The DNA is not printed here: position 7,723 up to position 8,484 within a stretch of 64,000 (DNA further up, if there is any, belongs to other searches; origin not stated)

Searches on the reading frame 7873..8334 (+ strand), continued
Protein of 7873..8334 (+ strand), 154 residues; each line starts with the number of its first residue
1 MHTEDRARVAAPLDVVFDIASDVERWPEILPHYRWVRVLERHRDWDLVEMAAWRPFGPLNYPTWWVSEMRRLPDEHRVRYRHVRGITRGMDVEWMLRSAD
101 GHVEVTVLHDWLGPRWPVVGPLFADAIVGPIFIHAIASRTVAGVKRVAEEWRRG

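Call 39: find_homologous_proteins(query=A4, max_evalue=0.00001)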
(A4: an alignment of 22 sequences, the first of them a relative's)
Query A4 (22 sequences) (161 aa, profile of the alignment): 394 proteins with E <= 0.00001 among 8000 candidates; the best 120 are listed.
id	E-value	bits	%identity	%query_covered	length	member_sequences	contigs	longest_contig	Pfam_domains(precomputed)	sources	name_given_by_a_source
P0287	4.8e-58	213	45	96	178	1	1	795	PF03364.26,PF10604.16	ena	-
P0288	5.5e-58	213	35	95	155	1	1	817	PF03364.26,PF10604.16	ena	-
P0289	1.1e-57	212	45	95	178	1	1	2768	PF03364.26,PF10604.16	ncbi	-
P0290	1.4e-56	208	42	94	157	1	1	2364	PF03364.26,PF10604.16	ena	-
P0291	3.3e-56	207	39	94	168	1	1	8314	PF03364.26,PF10604.16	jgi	jgi:uncharacterized membrane protein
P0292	4.0e-56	207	40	95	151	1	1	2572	PF03364.26,PF10604.16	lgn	-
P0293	4.6e-56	206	41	95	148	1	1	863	PF03364.26,PF10604.16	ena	-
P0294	7.4e-56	206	42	94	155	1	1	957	PF03364.26,PF10604.16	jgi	jgi:ribosome-associated toxin RatA of RatAB toxin-antitoxin module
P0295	9.3e-56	205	42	97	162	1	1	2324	PF03364.26,PF10604.16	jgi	jgi:ribosome-associated toxin RatA of RatAB toxin-antitoxin module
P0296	1.2e-55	205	41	94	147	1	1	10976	PF03364.26,PF10604.16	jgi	jgi:ribosome-associated toxin RatA of RatAB toxin-antitoxin module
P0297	1.2e-55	205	45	93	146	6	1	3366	PF03364.26,PF10604.16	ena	-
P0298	1.2e-55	205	39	98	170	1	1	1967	PF03364.26,PF10604.16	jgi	jgi:ribosome-associated toxin RatA of RatAB toxin-antitoxin module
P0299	1.5e-55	205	45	93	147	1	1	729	PF03364.26,PF10604.16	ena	-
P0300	1.9e-55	204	42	95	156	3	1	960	PF03364.26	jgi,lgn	jgi:ribosome-associated toxin RatA of RatAB toxin-antitoxin module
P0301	1.9e-55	204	42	94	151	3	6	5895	PF03364.26,PF10604.16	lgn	-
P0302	2.1e-55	204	42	94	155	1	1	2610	PF03364.26,PF10604.16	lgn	-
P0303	2.2e-55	204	41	94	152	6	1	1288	PF03364.26,PF10604.16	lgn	-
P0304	2.5e-55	204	43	96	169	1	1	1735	PF03364.26,PF10604.16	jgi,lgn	jgi:uncharacterized membrane protein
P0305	2.7e-55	204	42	94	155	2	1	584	PF03364.26,PF10604.16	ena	-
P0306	5.2e-55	203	45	93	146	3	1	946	PF03364.26,PF10604.16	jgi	jgi:ribosome-associated toxin RatA of RatAB toxin-antitoxin module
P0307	8.0e-55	202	30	96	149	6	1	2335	PF03364.26,PF10604.16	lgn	-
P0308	1.1e-54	202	40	94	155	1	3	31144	PF03364.26,PF10604.16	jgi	jgi:aromatase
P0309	1.2e-54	202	42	95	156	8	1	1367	PF03364.26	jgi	jgi:ribosome-associated toxin RatA of RatAB toxin-antitoxin module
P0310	1.3e-54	202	45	93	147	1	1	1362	PF03364.26,PF10604.16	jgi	jgi:ribosome-associated toxin RatA of RatAB toxin-antitoxin module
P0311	1.4e-54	202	39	95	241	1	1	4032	PF03364.26,PF10604.16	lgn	-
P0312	1.9e-54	201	42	93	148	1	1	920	PF03364.26,PF10604.16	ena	-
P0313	2.5e-54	201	39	94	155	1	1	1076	PF03364.26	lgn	-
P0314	2.5e-54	201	39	94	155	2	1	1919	PF03364.26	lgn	-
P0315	2.5e-54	201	39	92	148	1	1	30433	PF03364.26,PF10604.16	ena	-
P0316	2.9e-54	201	31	94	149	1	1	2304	PF03364.26,PF10604.16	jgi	jgi:ribosome-associated toxin RatA of RatAB toxin-antitoxin module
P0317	4.5e-54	200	40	83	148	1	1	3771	PF03364.26,PF10604.16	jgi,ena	-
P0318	4.7e-54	200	38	93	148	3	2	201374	PF03364.26,PF10604.16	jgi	jgi:aromatase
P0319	5.0e-54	200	41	95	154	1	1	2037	PF03364.26,PF10604.16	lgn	-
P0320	5.5e-54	200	37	94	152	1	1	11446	PF03364.26,PF10604.16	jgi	jgi:ribosome-associated toxin RatA of RatAB toxin-antitoxin module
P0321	5.9e-54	200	35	94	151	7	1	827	PF03364.26,PF10604.16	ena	-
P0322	6.5e-54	199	38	97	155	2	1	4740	PF03364.26,PF10604.16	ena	-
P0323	6.8e-54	199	44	96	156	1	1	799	PF03364.26,PF10604.16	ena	-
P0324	1.0e-53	199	36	94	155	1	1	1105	PF03364.26,PF10604.16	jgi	jgi:ribosome-associated toxin RatA of RatAB toxin-antitoxin module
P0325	1.4e-53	198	37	93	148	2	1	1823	PF03364.26,PF10604.16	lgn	-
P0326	1.4e-53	198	39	94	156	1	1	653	PF03364.26,PF10604.16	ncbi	-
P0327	1.6e-53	198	34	94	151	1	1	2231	PF03364.26,PF10604.16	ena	-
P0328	1.6e-53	198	38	94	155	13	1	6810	PF03364.26,PF10604.16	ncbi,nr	ncbi:MAG: SRPBCC family protein [Chloroflexia bacterium]|nr:SRPBCC family protein [Chloroflexia bact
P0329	1.8e-53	198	31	93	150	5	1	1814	PF03364.26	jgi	jgi:ribosome-associated toxin RatA of RatAB toxin-antitoxin module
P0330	2.1e-53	198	31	93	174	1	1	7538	PF03364.26,PF10604.16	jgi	jgi:ribosome-associated toxin RatA of RatAB toxin-antitoxin module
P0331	2.2e-53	198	39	89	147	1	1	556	PF03364.26,PF10604.16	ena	-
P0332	2.2e-53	198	42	93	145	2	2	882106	PF03364.26,PF10604.16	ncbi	-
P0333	2.6e-53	198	34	94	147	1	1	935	PF03364.26,PF10604.16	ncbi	-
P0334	2.8e-53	197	39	93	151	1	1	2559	PF03364.26,PF10604.16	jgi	jgi:uncharacterized membrane protein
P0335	3.5e-53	197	42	80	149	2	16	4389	PF03364.26,PF10604.16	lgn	-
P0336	4.1e-53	197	38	91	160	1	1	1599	PF03364.26,PF10604.16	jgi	jgi:ribosome-associated toxin RatA of RatAB toxin-antitoxin module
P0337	4.4e-53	197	38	93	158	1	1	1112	PF03364.26,PF10604.16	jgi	jgi:ribosome-associated toxin RatA of RatAB toxin-antitoxin module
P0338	5.4e-53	196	38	93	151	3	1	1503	PF03364.26,PF10604.16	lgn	-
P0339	6.9e-53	196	40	89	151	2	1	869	PF03364.26,PF10604.16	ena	-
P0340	8.0e-53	196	31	93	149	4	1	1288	PF03364.26,PF10604.16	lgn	-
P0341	8.4e-53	196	32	94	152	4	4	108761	PF03364.26,PF10604.16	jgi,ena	-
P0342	1.0e-52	196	39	93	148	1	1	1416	PF03364.26,PF10604.16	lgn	-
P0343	1.1e-52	196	42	91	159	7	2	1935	PF03364.26,PF10604.16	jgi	jgi:ribosome-associated toxin RatA of RatAB toxin-antitoxin module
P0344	1.1e-52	195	28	96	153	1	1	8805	PF03364.26,PF10604.16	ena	-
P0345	1.5e-52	195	37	92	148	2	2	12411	PF03364.26,PF10604.16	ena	-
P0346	1.7e-52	195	40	93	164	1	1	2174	PF03364.26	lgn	-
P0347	1.7e-52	195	37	94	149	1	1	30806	PF03364.26,PF10604.16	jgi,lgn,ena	-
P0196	2.1e-52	195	31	92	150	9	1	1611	PF03364.26,PF10604.16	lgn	-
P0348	2.2e-52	195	31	93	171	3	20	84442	PF03364.26,PF10604.16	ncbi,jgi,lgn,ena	-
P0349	2.4e-52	194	38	94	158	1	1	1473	PF03364.26,PF10604.16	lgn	-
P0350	3.0e-52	194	44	93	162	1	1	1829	PF03364.26,PF10604.16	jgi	jgi:aromatase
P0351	4.7e-52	193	37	93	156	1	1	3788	PF03364.26,PF10604.16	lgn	-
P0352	6.2e-52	193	30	94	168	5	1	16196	PF03364.26,PF10604.16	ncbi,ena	-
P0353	1.0e-51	192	37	96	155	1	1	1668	PF03364.26,PF10604.16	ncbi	-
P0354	1.4e-51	192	33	92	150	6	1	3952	PF03364.26,PF10604.16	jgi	jgi:ribosome-associated toxin RatA of RatAB toxin-antitoxin module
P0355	1.4e-51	192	39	93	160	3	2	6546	PF03364.26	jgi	jgi:ribosome-associated toxin RatA of RatAB toxin-antitoxin module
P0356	1.4e-51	192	35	92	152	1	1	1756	PF03364.26,PF10604.16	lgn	-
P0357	1.7e-51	192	38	92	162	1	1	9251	PF03364.26,PF10604.16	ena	-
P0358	2.2e-51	191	38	94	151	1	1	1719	PF03364.26,PF10604.16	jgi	jgi:ribosome-associated toxin RatA of RatAB toxin-antitoxin module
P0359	2.3e-51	191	31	94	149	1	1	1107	PF03364.26,PF10604.16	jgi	jgi:ribosome-associated toxin RatA of RatAB toxin-antitoxin module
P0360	2.6e-51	191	38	93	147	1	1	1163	PF03364.26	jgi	-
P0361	2.7e-51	191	37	97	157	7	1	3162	PF03364.26,PF10604.16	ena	-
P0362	2.9e-51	191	32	94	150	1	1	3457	PF03364.26,PF10604.16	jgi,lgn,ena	-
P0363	3.1e-51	191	39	93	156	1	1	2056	PF03364.26,PF10604.16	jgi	jgi:uncharacterized membrane protein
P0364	4.4e-51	190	37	96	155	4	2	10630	PF03364.26,PF10604.16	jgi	-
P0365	4.8e-51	190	34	86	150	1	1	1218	PF03364.26,PF10604.16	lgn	-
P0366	4.9e-51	190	38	94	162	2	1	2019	PF03364.26,PF10604.16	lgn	-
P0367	5.0e-51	190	34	94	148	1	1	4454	PF03364.26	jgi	jgi:ribosome-associated toxin RatA of RatAB toxin-antitoxin module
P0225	5.2e-51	190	29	93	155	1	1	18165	PF03364.26,PF10604.16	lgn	-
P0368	5.3e-51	190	40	93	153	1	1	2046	PF03364.26,PF10604.16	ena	-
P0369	6.7e-51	190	33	80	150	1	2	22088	PF03364.26,PF10604.16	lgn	-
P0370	7.5e-51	190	36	90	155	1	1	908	PF03364.26,PF10604.16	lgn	-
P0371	1.1e-50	189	37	93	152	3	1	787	PF03364.26,PF10604.16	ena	-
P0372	1.9e-50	188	33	93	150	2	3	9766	PF03364.26,PF10604.16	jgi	jgi:ribosome-associated toxin RatA of RatAB toxin-antitoxin module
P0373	2.3e-50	188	31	92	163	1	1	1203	PF03364.26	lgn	-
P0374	3.2e-50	187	33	93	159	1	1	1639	PF03364.26,PF10604.16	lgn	-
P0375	4.2e-50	187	47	96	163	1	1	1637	PF03364.26,PF10604.16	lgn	-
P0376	4.2e-50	187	42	97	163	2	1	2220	PF03364.26,PF10604.16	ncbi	-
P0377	6.0e-50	187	49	98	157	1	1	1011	PF03364.26,PF10604.16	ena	-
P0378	7.5e-50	186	32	93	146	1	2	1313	PF03364.26,PF10604.16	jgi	jgi:ribosome-associated toxin RatA of RatAB toxin-antitoxin module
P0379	8.7e-50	186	36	96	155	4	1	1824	PF03364.26,PF10604.16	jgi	-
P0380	1.1e-49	186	31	94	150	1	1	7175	PF03364.26,PF10604.16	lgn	-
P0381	1.1e-49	186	35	93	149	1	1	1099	PF03364.26,PF10604.16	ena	-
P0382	1.1e-49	186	31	94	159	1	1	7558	PF03364.26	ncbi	ncbi:MAG: SRPBCC family protein [Thermomicrobiaceae bacterium]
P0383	1.3e-49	186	35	93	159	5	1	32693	PF03364.26,PF10604.16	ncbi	-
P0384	1.4e-49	185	35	94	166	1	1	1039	PF03364.26,PF10604.16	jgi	jgi:ribosome-associated toxin RatA of RatAB toxin-antitoxin module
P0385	1.9e-49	185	34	97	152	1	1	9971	PF03364.26,PF10604.16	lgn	-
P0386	2.1e-49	185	40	93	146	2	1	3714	PF03364.26,PF10604.16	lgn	-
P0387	2.1e-49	185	38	93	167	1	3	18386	PF03364.26,PF10604.16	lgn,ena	-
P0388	2.2e-49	185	37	96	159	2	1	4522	PF03364.26,PF10604.16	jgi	jgi:hypothetical protein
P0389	2.3e-49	185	39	90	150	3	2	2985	PF03364.26,PF10604.16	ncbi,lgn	-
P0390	3.0e-49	184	38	93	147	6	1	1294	PF03364.26,PF10604.16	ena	-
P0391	3.2e-49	184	35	93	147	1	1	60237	PF03364.26,PF10604.16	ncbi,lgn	-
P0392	4.9e-49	184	33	94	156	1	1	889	PF03364.26,PF10604.16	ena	-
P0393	5.0e-49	184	39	94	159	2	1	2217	PF03364.26,PF10604.16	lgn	-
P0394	5.4e-49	184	38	93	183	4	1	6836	PF03364.26,PF10604.16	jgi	jgi:ribosome-associated toxin RatA of RatAB toxin-antitoxin module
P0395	5.7e-49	183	34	88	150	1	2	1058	PF03364.26,PF10604.16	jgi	-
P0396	5.7e-49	183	51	91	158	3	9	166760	PF03364.26,PF10604.16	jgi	-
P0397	6.4e-49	183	37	96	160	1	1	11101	PF03364.26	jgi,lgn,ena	-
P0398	8.0e-49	183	35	94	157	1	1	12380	PF03364.26,PF10604.16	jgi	jgi:aromatase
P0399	8.6e-49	183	36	94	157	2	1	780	PF03364.26,PF10604.16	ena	-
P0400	1.0e-48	183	38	97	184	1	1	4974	PF03364.26,PF10604.16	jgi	jgi:aromatase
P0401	1.2e-48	182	42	84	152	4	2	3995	PF03364.26,PF10604.16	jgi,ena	jgi:ribosome-associated toxin RatA of RatAB toxin-antitoxin module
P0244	1.4e-48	182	100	100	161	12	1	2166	PF03364.26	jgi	jgi:aromatase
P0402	1.6e-48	182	38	93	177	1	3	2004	PF03364.26,PF10604.16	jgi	jgi:uncharacterized membrane protein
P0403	1.6e-48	182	33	91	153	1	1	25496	PF03364.26,PF10604.16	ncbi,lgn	ncbi:MAG: type II toxin-antitoxin system RatA family toxin [Armatimonadota bacterium]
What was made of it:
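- On Coq10/RatA-type START proteins: JGI's automatic 'RatA toxin' names are generic (call 39).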

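Call 40: find_encoding_contigs(protein=P0332, flank=9000, max_places=1)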
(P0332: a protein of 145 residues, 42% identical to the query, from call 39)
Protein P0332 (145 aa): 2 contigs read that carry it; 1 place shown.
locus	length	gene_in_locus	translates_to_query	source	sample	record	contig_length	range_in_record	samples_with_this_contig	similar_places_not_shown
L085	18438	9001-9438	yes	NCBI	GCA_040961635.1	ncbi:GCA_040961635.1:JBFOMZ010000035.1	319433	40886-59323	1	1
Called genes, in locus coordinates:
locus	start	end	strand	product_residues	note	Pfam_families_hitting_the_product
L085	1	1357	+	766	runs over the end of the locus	PF02901:PFL-like, PF01228:Gly_radical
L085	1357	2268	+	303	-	PF13353:Fer4_12 (faint), PF00037:Fer4 (faint), PF12837:Fer4_6 (faint), PF13484:Fer4_16 (faint), PF04055:Radical_SAM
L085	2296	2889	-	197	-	PF01814:Hemerythrin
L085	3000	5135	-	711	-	PF22680:Glyco_hydro_123_N_2, PF19543:GH123_N (faint), PF13320:GH123_cat, PF00395:SLH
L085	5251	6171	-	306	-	PF21686:LigD_Prim-Pol, PF01896:DNA_primase_S (weak)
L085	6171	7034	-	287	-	PF02735:Ku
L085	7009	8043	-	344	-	PF01068:DNA_ligase_A_M, PF04679:DNA_ligase_A_C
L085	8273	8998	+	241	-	PF01209:Ubie_methyltran, PF13489:Methyltransf_23, PF13847:Methyltransf_31, PF08241:Methyltransf_11, PF08242:Methyltransf_12, PF13649:Methyltransf_25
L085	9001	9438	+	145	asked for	PF10604:Polyketide_cyc2, PF03364:Polyketide_cyc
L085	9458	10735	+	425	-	PF00109:ketoacyl-synt, PF02801:Ketoacyl-synt_C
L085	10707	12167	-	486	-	PF02310:B12-binding, PF04055:Radical_SAM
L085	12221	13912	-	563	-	PF01663:Phosphodiest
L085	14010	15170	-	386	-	PF18845:baeRF_family3, PF18848:baeRF_family6, PF18849:baeRF_family7, PF18851:baeRF_family8, PF18855:baeRF_family11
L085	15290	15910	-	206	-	PF13298:LigD_N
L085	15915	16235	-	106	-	PF18902:DUF5658 (weak)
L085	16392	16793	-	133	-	-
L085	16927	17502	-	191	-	-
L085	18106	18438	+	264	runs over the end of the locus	-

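Call 41: find_encoding_contigs(protein=P0318, flank=9000, max_places=1)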
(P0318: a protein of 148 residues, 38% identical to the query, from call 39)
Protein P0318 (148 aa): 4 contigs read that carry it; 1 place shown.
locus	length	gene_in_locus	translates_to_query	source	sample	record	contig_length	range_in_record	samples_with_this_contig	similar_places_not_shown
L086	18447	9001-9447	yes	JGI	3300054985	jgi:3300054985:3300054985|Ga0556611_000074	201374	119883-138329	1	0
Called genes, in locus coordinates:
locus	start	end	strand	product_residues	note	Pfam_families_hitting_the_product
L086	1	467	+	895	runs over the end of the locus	PF04760:IF2_N, PF00009:GTP_EFTU, PF00025:Arf (weak), PF01926:MMR_HSR1, PF02421:FeoB_N, PF22042:EF-G_D2, PF11987:IF-2, PF03144:GTP_EFTU_D2, +1 more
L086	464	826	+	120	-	PF02033:RBFA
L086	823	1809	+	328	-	PF01368:DHH, PF02272:DHHA1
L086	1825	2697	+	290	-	PF01509:TruB_N, PF16198:TruB_C_2 (weak)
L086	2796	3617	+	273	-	PF06574:FAD_syn, PF01687:Flavokinase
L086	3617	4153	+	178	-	PF00578:AhpC-TSA, PF08534:Redoxin, PF00085:Thioredoxin (weak), PF13098:Thioredoxin_2 (weak), PF13905:Thioredoxin_8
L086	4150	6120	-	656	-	PF13191:AAA_16 (weak), PF23569:NBD_SMAX1, PF00004:AAA, PF17871:AAA_lid_9, PF00004:AAA, PF07724:AAA_2, PF07728:AAA_5, PF10431:ClpB_D2-small, +5 more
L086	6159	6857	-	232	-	PF04402:SIMPL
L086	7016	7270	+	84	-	PF13237:Fer4_10, PF13247:Fer4_11 (weak), PF25160:LdpA_Fe-S-bd (weak), PF12838:Fer4_7, PF13187:Fer4_9, PF14697:Fer4_21 (weak), PF00037:Fer4, PF12797:Fer4_2, +5 more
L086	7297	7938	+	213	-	PF01209:Ubie_methyltran, PF13847:Methyltransf_31, PF08241:Methyltransf_11, PF08242:Methyltransf_12, PF13649:Methyltransf_25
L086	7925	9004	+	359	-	PF00890:FAD_binding_2 (faint), PF01266:DAO (weak), PF01494:FAD_binding_3, PF04820:Trp_halogenase (faint), PF05834:Lycopene_cycl, PF07992:Pyr_redox_2 (weak), PF12831:FAD_oxidored (weak)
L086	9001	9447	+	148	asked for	PF10604:Polyketide_cyc2, PF03364:Polyketide_cyc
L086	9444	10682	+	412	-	PF00109:ketoacyl-synt, PF02801:Ketoacyl-synt_C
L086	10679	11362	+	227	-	PF00005:ABC_tran, PF13304:AAA_21 (faint)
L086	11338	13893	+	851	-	PF12704:MacB_PCD, PF02687:FtsX, PF12704:MacB_PCD, PF02687:FtsX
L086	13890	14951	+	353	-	PF07143:AttH, PF17186:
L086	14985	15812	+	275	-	-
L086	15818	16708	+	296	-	PF00682:HMGL-like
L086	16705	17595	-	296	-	PF01040:UbiA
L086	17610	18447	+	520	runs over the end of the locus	PF02541:Ppx-GppA, PF21447:Ppx-GppA_III, PF01966:HD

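Call 42: find_encoding_contigs(protein=P0403, flank=9000, max_places=1)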
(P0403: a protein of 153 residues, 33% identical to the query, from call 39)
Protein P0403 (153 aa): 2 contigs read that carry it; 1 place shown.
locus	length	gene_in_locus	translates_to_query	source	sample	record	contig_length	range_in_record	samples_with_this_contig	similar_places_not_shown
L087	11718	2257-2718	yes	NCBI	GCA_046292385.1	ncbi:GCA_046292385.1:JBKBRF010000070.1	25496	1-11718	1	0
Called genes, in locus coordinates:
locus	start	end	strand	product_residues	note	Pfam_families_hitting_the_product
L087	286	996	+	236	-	PF13489:Methyltransf_23, PF01209:Ubie_methyltran, PF13847:Methyltransf_31, PF08241:Methyltransf_11, PF08242:Methyltransf_12, PF13649:Methyltransf_25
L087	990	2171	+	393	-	PF00890:FAD_binding_2, PF01134:GIDA (weak), PF01266:DAO, PF01494:FAD_binding_3, PF04820:Trp_halogenase (faint), PF07992:Pyr_redox_2 (weak), PF12831:FAD_oxidored, PF13450:NAD_binding_8 (weak), +1 more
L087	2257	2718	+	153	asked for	PF10604:Polyketide_cyc2, PF03364:Polyketide_cyc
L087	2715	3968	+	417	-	PF00109:ketoacyl-synt, PF02801:Ketoacyl-synt_C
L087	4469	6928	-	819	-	PF07833:Cu_amine_oxidN1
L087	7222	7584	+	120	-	-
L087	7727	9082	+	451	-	-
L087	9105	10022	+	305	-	PF01297:ZnuA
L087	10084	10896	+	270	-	PF00005:ABC_tran, PF13401:AAA_22 (weak), PF13304:AAA_21 (weak)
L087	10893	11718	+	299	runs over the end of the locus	PF00950:ABC-3, PF01032:FecCD (weak)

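Call 46: search_solved_structures(query=A1, max_evalue=1)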
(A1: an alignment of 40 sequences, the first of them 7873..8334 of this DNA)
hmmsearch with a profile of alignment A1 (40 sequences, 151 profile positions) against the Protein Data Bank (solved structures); distinct sequences matched with E-value up to 1: 15.
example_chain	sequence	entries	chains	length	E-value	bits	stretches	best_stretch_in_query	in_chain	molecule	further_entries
4xrw_A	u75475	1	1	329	1.4e-21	79.8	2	3-108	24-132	BexL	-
3tl1_A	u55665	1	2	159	1.8e-12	50.3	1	2-119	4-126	Polyketide cyclase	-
3tvr_A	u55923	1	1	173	2.3e-12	49.8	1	2-119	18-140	Polyketide cyclase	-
2kf2_A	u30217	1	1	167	2.9e-12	49.6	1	2-119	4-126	Putative polyketide cyclase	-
2rez_A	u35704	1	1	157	4.6e-09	39.2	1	2-109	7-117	Multifunctional cyclase-dehydratase-3-O-methyl transferase tcmN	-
2res_A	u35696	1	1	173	5.6e-09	38.9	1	2-109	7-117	Multifunctional cyclase-dehydratase-3-O-methyl transferase tcmN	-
3tvq_A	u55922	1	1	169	5.8e-09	38.8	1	2-109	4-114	Multifunctional cyclase-dehydratase-3-O-methyl transferase tcmN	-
2rer_A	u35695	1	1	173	6.2e-09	38.7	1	2-109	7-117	Multifunctional cyclase-dehydratase-3-O-methyl transferase tcmN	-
3tfz_A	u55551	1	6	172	7.6e-09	38.4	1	2-110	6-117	Cyclase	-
4xrt_A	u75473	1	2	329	4.1e-07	32.8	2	5-107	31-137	StfQ Aromatase/Cyclase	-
2d4r_A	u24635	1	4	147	4.8e-06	29.4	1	6-123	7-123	hypothetical protein TTHA0849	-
3ggn_A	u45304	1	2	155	3.6e-05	26.5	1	4-116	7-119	Uncharacterized protein DR_A0006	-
2kcz_A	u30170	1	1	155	3.7e-05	26.5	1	4-116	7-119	Uncharacterized protein DR_A0006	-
3p9v_A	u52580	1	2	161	0.001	21.8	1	4-127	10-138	Uncharacterized protein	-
1t17_A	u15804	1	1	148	0.0028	20.4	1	12-121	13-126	conserved hypothetical protein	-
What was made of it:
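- On Type II PKS aromatase/cyclase (TcmN/ZhuI/WhiE type SRPBCC): Profile hits: BexL 1.4e-21, WhiE 1.8e-12, TcmN 4.6e-9, ZhuI 7.6e-9 (call 46).
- The first parallels TcmN, which PDB depositors name a multifunctional cyclase-dehydratase-3-O-methyltransferase (call 46). The SRPBCC matches ARO/CYCs far better than Coq10-like 1t17 (call 46).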

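Call 48: find_encoding_contigs(protein=P0348, flank=9000, max_places=2)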
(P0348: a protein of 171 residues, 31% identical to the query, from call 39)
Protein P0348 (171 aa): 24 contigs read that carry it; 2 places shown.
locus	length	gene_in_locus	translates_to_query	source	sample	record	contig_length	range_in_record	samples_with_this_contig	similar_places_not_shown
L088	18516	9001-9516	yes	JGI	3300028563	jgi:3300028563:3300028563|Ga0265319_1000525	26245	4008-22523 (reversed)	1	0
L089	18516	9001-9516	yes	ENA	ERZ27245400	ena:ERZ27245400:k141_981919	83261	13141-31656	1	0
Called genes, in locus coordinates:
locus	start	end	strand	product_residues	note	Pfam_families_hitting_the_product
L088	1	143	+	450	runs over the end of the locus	PF02321:OEP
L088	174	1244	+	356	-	PF25917:BSH_RND, PF25973:BSH_CzcB (weak), PF25881:HH_YBHG (weak), PF25885:HH_EMRA, PF25954:Beta-barrel_RND_2, PF25990:Beta-barrel_YknX (weak), PF25967:RND-MFP_C, PF25989:YknX_C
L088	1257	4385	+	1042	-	PF00873:ACR_tran, PF03176:MMPL (faint), PF02355:SecD_SecF_C (faint)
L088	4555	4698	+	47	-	-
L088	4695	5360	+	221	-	PF04116:FA_hydroxylase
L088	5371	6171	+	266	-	PF00005:ABC_tran, PF13304:AAA_21 (weak)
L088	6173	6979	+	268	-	PF01061:ABC2_membrane, PF12698:ABC2_membrane_3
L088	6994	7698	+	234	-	PF01738:DLH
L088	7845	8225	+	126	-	PF13473:Cupredoxin_1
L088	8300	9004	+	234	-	PF01739:CheR (weak), PF01209:Ubie_methyltran, PF13847:Methyltransf_31, PF08241:Methyltransf_11, PF08242:Methyltransf_12, PF13649:Methyltransf_25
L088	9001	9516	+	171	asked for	PF10604:Polyketide_cyc2, PF03364:Polyketide_cyc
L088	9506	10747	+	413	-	PF00109:ketoacyl-synt, PF02801:Ketoacyl-synt_C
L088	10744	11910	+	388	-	PF00890:FAD_binding_2 (faint), PF01134:GIDA (faint), PF01266:DAO (weak), PF01494:FAD_binding_3, PF03486:HI0933_like (weak), PF07992:Pyr_redox_2 (weak), PF13450:NAD_binding_8 (weak)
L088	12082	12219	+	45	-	-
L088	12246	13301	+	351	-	PF00326:Peptidase_S9 (weak)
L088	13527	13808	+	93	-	-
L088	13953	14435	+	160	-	-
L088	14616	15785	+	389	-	PF00406:ADK, PF02224:Cytidylate_kin (faint), PF13207:AAA_17, PF13238:AAA_18 (faint), PF00406:ADK, PF13207:AAA_17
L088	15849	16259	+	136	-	PF08570:DUF1761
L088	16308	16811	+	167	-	-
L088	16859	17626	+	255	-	PF01177:Asp_Glu_race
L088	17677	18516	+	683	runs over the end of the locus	PF05649:Peptidase_M13_N, PF01431:Peptidase_M13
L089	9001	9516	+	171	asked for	PF10604:Polyketide_cyc2, PF03364:Polyketide_cyc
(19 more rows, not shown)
